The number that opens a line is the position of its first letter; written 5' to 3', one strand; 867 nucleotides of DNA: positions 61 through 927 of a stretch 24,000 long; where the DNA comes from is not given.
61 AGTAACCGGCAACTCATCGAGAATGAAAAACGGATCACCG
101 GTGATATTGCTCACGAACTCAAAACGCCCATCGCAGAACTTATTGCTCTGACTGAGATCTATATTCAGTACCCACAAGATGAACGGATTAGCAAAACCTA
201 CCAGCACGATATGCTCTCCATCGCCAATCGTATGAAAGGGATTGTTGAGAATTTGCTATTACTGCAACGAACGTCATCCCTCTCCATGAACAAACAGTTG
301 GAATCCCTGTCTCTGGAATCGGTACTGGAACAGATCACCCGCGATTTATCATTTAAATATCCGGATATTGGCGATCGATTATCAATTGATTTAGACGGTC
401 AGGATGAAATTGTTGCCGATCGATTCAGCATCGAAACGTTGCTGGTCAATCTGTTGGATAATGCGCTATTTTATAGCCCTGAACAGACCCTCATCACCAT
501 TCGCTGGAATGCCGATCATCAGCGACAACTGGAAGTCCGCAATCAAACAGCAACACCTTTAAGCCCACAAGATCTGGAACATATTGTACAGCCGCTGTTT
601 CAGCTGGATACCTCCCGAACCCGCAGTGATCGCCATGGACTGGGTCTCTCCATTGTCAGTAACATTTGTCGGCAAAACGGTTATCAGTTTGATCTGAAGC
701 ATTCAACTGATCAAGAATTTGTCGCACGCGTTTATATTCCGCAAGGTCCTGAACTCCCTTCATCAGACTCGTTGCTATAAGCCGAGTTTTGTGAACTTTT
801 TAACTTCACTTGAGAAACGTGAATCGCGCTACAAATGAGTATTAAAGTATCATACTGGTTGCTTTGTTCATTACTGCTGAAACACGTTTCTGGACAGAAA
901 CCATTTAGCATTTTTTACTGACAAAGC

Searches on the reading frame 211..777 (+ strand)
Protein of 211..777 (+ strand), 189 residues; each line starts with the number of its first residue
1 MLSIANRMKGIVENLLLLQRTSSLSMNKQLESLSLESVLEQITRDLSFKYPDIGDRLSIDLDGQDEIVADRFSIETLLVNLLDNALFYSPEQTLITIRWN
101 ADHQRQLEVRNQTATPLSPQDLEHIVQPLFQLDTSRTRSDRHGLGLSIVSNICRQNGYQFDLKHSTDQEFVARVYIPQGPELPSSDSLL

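Call 21: search_protein_families(library=pfam, proteins=[window:211-777:+], max_evalue=0.00001)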
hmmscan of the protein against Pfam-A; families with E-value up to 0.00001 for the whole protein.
window:211-777:+ (189 aa): 2 families
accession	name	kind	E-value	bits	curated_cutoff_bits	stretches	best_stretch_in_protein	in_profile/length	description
PF02518.31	HATPase_c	-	1.1e-11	45.5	26.4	1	70-178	2-109/111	Histidine kinase-, DNA gyrase B-, and HSP90-like ATPase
PF14501.12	HATPase_c_5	-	8.2e-08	32.5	22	1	73-177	5-102/102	GHKL domain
